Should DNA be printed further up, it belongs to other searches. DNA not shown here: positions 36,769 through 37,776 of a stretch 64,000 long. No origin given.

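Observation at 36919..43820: Cluster of short 60-65% GC islets with similar GC-rich hairpin ends interleaved with native ~45% GC genes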

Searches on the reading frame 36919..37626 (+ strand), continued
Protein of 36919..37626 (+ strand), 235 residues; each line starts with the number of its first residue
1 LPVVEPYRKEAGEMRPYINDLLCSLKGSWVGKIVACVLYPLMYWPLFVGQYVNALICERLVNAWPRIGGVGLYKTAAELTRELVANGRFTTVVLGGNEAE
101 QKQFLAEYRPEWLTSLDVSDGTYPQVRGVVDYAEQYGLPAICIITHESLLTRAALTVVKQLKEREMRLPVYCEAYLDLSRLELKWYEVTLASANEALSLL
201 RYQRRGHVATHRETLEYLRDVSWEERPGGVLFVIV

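Call 61: search_protein_families(library=pfam, max_evalue=0.001, proteins=[L008:616-1269:+, L008:1279-1986:+, L008:2169-2723:+, L008:4695-5537:+, L008:5685-7022:+, L008:7662-8474:+, L009:2294-4021:+, L009:3749-5137:-, L009:6100-6816:+, L009:530-916:+])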
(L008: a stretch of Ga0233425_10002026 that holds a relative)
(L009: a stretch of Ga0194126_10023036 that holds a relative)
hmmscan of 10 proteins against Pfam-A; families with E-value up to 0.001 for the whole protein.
L008:616-1269:+ (217 aa): 0 families

L008:1279-1986:+ (235 aa): 0 families

L008:2169-2723:+ (184 aa): 0 families

L008:4695-5537:+ (280 aa): 1 family
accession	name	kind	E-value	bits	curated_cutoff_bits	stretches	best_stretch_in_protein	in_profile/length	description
PF01551.29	Peptidase_M23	-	8.4e-09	36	28.7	1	111-202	6-94/96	Peptidase family M23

L008:5685-7022:+ (445 aa): 2 families
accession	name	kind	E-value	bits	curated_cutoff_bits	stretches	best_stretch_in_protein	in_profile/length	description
PF12705.13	PDDEXK_1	-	1.4e-23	84.5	22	1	113-405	5-246/247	PD-(D/E)XK nuclease superfamily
PF01930.23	Cas_Cas4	-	7.4e-06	26.6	22.7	0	374-406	127-159/160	Domain of unknown function DUF83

L008:7662-8474:+ (270 aa): 1 family
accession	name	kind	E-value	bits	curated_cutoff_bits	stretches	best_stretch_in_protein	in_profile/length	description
PF13479.12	AAA_24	-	2.5e-25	89.9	27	1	19-181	2-171/195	AAA domain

L009:2294-4021:+ (575 aa): 1 family
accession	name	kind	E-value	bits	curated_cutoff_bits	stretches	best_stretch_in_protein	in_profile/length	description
PF01555.25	N6_N4_Mtase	-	3.2e-35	122.5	26.7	2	59-327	1-179/221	DNA methylase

L009:3749-5137:- (462 aa): 0 families

L009:6100-6816:+ (238 aa): 1 family
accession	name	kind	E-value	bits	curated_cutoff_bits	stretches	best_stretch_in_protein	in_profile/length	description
PF13469.12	Sulfotransfer_3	-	3.7e-15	57.2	27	1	22-219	2-213/216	Sulfotransferase family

L009:530-916:+ (128 aa): 0 families

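Call 63: find_related_loci(query=A5, collection=viral_contigs, flank=6000)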
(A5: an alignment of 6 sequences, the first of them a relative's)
Query A5 (216 aa) in viral_contigs; peptide patterns used: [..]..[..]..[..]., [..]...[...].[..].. (x = any residue, [..] = any of these).
112 stretches matched a pattern; 1 encode a relative of the query (tblastn E <= 1e-3); 1 distinct loci.
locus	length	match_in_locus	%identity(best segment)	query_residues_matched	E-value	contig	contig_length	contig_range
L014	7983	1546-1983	52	70-216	6e-31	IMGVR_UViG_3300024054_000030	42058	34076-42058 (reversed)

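Call 87: search_solved_structures(query=A10, max_evalue=10, show_alignments=2)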
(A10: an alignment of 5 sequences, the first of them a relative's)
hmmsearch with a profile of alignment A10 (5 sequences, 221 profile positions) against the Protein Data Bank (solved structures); distinct sequences matched with E-value up to 10: 10.
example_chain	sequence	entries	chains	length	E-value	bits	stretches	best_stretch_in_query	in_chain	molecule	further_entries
5lzw_ii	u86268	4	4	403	0.36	13.6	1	68-152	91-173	Pelota | Protein pelota homolog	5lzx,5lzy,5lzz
8ei0_A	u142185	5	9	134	1.2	11.9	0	159-203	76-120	E3 ubiquitin-protein ligase CHIP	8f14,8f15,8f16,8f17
4kbq_A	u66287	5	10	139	1.3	11.8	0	159-203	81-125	E3 ubiquitin-protein ligase CHIP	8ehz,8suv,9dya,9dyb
9qf1_A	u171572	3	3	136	1.3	11.8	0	159-203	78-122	E3 ubiquitin-protein ligase CHIP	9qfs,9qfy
5ty0_A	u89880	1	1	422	1.3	11.8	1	100-157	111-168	Elongation factor G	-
6efk_A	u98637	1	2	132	1.4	11.7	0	159-203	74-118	E3 ubiquitin-protein ligase CHIP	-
8fyu_B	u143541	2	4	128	1.4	11.7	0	148-197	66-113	E3 ubiquitin-protein ligase CHIP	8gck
6nsv_A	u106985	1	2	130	1.4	11.7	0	159-202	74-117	E3 ubiquitin-protein ligase CHIP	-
9qeu_A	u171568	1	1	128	1.4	11.6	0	159-197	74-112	E3 ubiquitin-protein ligase CHIP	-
7tb1_A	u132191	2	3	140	1.4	11.6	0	159-203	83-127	E3 ubiquitin-protein ligase CHIP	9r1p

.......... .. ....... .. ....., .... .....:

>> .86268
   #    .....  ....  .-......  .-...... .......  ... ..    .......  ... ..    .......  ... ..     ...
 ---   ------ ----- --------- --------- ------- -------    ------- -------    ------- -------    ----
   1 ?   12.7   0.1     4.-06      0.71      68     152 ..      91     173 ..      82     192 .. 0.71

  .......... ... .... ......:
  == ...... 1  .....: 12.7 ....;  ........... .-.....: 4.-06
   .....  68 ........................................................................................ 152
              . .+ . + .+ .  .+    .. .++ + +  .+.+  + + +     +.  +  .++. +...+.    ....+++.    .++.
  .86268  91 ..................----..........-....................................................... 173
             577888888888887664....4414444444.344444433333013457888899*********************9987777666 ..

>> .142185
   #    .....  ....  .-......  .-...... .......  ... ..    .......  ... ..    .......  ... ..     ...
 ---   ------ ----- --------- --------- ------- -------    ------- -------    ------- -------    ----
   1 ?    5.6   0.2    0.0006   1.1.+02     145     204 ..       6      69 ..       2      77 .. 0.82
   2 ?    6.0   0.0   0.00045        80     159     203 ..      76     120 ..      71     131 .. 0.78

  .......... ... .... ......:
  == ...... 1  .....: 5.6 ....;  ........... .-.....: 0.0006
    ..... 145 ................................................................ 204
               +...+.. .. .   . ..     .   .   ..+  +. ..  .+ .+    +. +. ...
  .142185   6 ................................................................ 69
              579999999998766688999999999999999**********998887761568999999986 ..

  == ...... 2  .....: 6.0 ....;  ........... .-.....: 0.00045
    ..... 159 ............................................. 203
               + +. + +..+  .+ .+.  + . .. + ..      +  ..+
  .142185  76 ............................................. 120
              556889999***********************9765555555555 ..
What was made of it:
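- On DUF218 (YdcF/SanA-like), for islet 1: The profile search against PDB gives only Pelota (E 0.36) and noise (call 87).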

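Call 98: predict_structure(alignment_id=A11)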
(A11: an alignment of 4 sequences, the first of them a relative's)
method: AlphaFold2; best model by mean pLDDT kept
length: 222 residues; sequences in the alignment: 4
mean_pLDDT: 61.5   pTM: 0.60
mean pLDDT of the five models: 61.5, 57.3, 51.1, 50.5, 48.3
residues with pLDDT >= 90: 0; 70-90: 88; 50-70: 70; < 50: 64
segments of 3 or more residues with pLDDT < 50: 1-6, 25-60, 164-181
pLDDT, mean of each block of 10 residues (from residue 1): 44 53 48 42 43 32 73 75 78 80 65 79 80 67 82 74 39 36 59 69 66 68 68
secondary structure, 60 per line:
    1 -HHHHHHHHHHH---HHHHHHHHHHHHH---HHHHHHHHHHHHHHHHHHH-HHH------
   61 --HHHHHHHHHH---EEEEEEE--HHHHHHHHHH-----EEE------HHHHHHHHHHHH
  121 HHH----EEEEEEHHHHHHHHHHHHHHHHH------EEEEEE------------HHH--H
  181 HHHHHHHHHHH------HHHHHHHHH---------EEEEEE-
elements in order: H2-12 H16-28 H32-50 H63-72 E76-82 H85-94 E100-102 H109-123 E128-133 H134-150 E157-162 H180-191 H198-206 E216-221

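Call 99: find_related_loci(query=A11, collection=viral_contigs, flank=5000)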
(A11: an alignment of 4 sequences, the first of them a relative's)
Query A11 (222 aa) in viral_contigs; peptide patterns used: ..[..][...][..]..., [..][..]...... (x = any residue, [..] = any of these).
40 stretches matched a pattern, but none encodes a relative of the query by tblastn (E <= 1e-3).

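Call 104: fold_search(model_id=the predicted structure, library=pdb)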
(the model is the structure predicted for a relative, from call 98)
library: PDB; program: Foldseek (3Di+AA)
matches with E <= 10: 964; with E <= 0.001: 0
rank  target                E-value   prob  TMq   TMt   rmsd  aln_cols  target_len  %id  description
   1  5jwo_A                2.8e-02  0.28  0.21  0.21  11.4       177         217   10  Crystal structure of foldswitch-stabilized KaiB in complex with the N-terminal CI domain of KaiC from Thermosynechococ (released 2017-03-29)
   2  6bd3_A                3.2e-02  0.44  0.31  0.16  15.4       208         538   14  Saccharomyces cerevisiae acetohydroxyacid synthase (released 2017-11-08)
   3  4muj_B                3.8e-02  0.44  0.28  0.24  13.3       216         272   15  Crystal structure of pantothenate synthetase in complex with 2-(2-(benzylsulfonylcarbamoyl)-5-methoxy-1H-indol-1-yl)ac (released 2014-08-27)
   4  6y32_F                4.9e-02  0.30  0.23  0.18  18.5       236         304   10  Structure of the GTPase heterodimer of human SRP54 and SRalpha (released 2020-09-23)
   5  4tla_E                5.9e-02  0.20  0.21  0.21  13.7       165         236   10  Crystal structure of N-terminal C1 domain of KaiC (released 2015-07-01)
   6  3ivc_B                6.3e-02  0.28  0.25  0.21  13.1       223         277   14  Crystal structure of pantothenate synthetase in complex with 2-(2-((benzofuran-2-ylmethoxy)carbonyl)-5-methoxy-1H-indo (released 2009-10-13)
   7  1jpn_A                7.1e-02  0.28  0.22  0.18  17.2       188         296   10  GMPPNP Complex of SRP GTPase NG Domain (released 2002-02-02)
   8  3k0f_D                7.1e-02  0.15  0.20  0.11  13.8       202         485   10  Crystal structure of the phosphorylation-site double mutant T426A/T432A of the KaiC circadian clock protein (released 2010-03-31)
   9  3s1a_E                7.6e-02  0.14  0.21  0.11  14.1       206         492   12  Crystal structure of the phosphorylation-site double mutant S431E/T432E of the KaiC circadian clock protein (released 2011-09-21)
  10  6y32_B                9.8e-02  0.30  0.25  0.20  18.4       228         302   10  Structure of the GTPase heterodimer of human SRP54 and SRalpha (released 2020-09-23)
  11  4muh_B                9.8e-02  0.18  0.25  0.21  13.5       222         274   12  Crystal structure of pantothenate synthetase in complex with 2-(2-(5-acetamido-1,3,4-thiadiazol-2-ylsulfonylcarbamoyl) (released 2014-08-27)
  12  9u8q_A                1.1e-01  0.44  0.34  0.40   9.6       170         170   15  Crystal structure of thiamine pyrophosphate (TPP)-dependent alpha-imino acid decarboxylase (AzcB and AzcC) from Strept (released 2026-04-01)
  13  5ipf_B                1.1e-01  0.41  0.23  0.27  15.0       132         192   13  Crystal structure of Hypoxanthine-guanine phosphoribosyltransferase from Schistosoma mansoni in complex with IMP (released 2017-03-15)
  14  3jy6_D                1.1e-01  0.41  0.32  0.28  17.5       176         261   14  Crystal structure of LacI Transcriptional regulator from Lactobacillus brevis (released 2009-10-13)
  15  6wo1_A                1.3e-01  0.54  0.34  0.17   9.8       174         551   14  Hybrid acetohydroxyacid synthase complex structure with Cryptococcus neoformans AHAS catalytic subunit and Saccharomyc (released 2020-07-15)
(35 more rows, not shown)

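Call 113: search_protein_families(library=padloc, max_evalue=0.01, proteins=[window:36958-37626:+])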
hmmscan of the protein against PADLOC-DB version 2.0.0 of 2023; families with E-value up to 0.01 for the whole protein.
window:36958-37626:+ (222 aa): 0 families

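Call 114: search_protein_families(library=ncbifam, max_evalue=0.01, proteins=[window:36958-37626:+])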
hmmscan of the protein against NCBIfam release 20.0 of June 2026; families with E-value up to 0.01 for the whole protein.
window:36958-37626:+ (222 aa): 0 families

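Call 120: search_protein_families(library=phrogs, max_evalue=0.001, proteins=[L007:367-1008:+, L009:2294-4021:+, L009:4667-5203:+, L009:5224-5508:+, L009:6100-6816:+, L013:1039-1413:+, L013:1337-1702:+, L009:530-916:+, L008:2014-2313:+, L008:3360-3704:+])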
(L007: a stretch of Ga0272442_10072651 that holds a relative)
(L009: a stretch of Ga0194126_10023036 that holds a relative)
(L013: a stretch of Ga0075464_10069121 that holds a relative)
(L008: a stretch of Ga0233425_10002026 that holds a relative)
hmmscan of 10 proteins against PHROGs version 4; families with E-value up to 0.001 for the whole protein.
L007:367-1008:+ (213 aa): 0 families

L009:2294-4021:+ (575 aa): 9 families
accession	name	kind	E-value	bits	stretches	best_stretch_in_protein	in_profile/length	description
phrog_67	-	other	1e-60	207.7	1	37-548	121-346/743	DNA methyltransferase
phrog_12517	-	unknown function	1.9e-13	51.3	1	505-548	107-150/316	-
phrog_498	-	other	8.6e-13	48.7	1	505-548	380-423/633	DNA methyltransferase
phrog_3008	-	other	1.7e-10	41.6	1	505-549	171-215/244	DNA methyltransferase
phrog_8769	-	other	5.4e-08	33.6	1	505-552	13-60/71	methyltransferase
phrog_18146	-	other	6e-08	33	1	505-534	71-100/452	DNA methyltransferase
phrog_23148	-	unknown function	1.2e-06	29.7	1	506-548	107-149/165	-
phrog_18293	-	other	3.6e-06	27.9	1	506-549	68-111/119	methyltransferase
phrog_6025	-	other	0.00013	22.6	1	39-70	11-42/192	DNA methyltransferase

L009:4667-5203:+ (178 aa): 0 families

L009:5224-5508:+ (94 aa): 0 families

L009:6100-6816:+ (238 aa): 0 families

L013:1039-1413:+ (124 aa): 0 families

L013:1337-1702:+ (121 aa): 4 families
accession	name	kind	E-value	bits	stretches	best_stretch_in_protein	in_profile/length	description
phrog_1373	-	transcription regulation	1.4e-05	26.1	1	41-115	47-116/166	transcriptional regulator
phrog_8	-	transcription regulation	2.7e-05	24.8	1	66-104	165-198/346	transcriptional regulator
phrog_14076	-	transcription regulation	6.2e-05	24.4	1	54-99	6-54/86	transcriptional regulator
phrog_3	-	transcription regulation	7.8e-05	23.6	1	53-114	81-137/430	transcriptional repressor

L009:530-916:+ (128 aa): 0 families

L008:2014-2313:+ (99 aa): 0 families

L008:3360-3704:+ (114 aa): 0 families

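Call 121: search_dna_similar(query=L008:5685-7022:+, collection=phages, mode=protein, max_evalue=0.00001, max_rows=15)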
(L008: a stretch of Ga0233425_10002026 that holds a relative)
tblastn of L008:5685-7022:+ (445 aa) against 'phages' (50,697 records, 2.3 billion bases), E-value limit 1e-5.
Records with a match: 37; places in all: 37; records where one place covers at least 80% of the query: 0.
Best place of each record, by identity: <60% 37.
By first word of the organism name: Clostridium 10; Mycobacterium 7; Serratia 6; Pseudomonas 5; Gordonia 2; Caudoviricetes 1; Stutzerimonas 1; Mycobacteroides 1; Yersinia 1; Curtobacterium 1; and 2 more.
By host as written in the record: Clostridium perfringens 7; Serratia marcescens 6; Mycobacteroides abscessus 4; Gordonia rubripertincta NRRL B-16540 2; Pseudomonas fluorescens ATCC 13525 2; Mycobacterium avium subsp. paratuberculosis ATCC19698 2; Mycobacterium smegamtis mc2 155 2; Pseudomonas taiwanensis 1; and 11 more.
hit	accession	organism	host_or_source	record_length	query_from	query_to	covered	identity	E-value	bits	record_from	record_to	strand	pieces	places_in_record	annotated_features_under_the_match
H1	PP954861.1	Pseudomonas phage Lebethron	Pseudomonas taiwanensis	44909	98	424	73%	27.0%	3e-14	81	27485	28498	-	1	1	exonuclease | DNA polymerase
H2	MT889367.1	Gordonia phage Orla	Gordonia rubripertincta NRRL B-16540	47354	97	436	76%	25.6%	2e-6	57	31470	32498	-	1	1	49: Cas4 family exonuclease | 50: hypothetical protein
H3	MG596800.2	Pseudomonas phage PMBT14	Pseudomonas fluorescens ATCC 13525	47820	121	424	68%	27.5%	7e-13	77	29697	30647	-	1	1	Cas system-associated protein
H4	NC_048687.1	Pseudomonas phage PMBT14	Pseudomonas fluorescens ATCC 13525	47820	121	424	68%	27.5%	7e-13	77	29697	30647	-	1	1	exonuclease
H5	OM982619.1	Pseudomonas phage Almagne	Pseudomonas syringae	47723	121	424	68%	26.9%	2e-12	76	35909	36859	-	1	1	Cas system-associated protein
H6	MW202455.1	Caudoviricetes sp.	Manatee Spring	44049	112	438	73%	24.9%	2e-7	60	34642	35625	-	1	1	pD-(D/E)xk nuclease superfamily | AAA domain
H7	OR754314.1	Pseudomonas phage vB_PmeS_STP12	Pseudomonas mendocina STP12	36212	121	424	68%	26.3%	2e-14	82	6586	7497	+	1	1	record has no annotation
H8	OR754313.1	Stutzerimonas phage vB_SstS_STP9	Stutzerimonas stutzeri STP9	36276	121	424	68%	26.3%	2e-14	82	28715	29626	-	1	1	record has no annotation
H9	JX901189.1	Mycobacterium phage FF47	Mycobacterium avium subsp. ...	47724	112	427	71%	24.4%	2e-7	60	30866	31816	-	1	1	hypothetical protein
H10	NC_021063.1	Mycobacterium phage FF47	Mycobacterium avium subsp. ...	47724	112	427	71%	24.4%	2e-7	60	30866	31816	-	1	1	exonuclease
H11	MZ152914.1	Mycobacterium phage Maco7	Mycobacteroides abscessus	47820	112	427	71%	24.4%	2e-7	60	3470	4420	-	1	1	hypothetical protein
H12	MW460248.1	Mycobacterium phage Maco2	Mycobacteroides abscessus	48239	112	427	71%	24.4%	2e-7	60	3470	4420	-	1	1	hypothetical protein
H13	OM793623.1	Mycobacterium phage Maco6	Mycobacteroides abscessus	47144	112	427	71%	24.1%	7e-7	58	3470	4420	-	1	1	hypothetical protein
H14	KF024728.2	Mycobacterium phage Muddy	Mycobacterium smegamtis mc2 155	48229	112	427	71%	23.8%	2e-6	57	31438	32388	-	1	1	43: DNA helicase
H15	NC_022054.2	Mycobacterium phage Muddy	Mycobacterium smegamtis mc2 155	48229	112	427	71%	23.8%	2e-6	57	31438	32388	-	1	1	43: DNA helicase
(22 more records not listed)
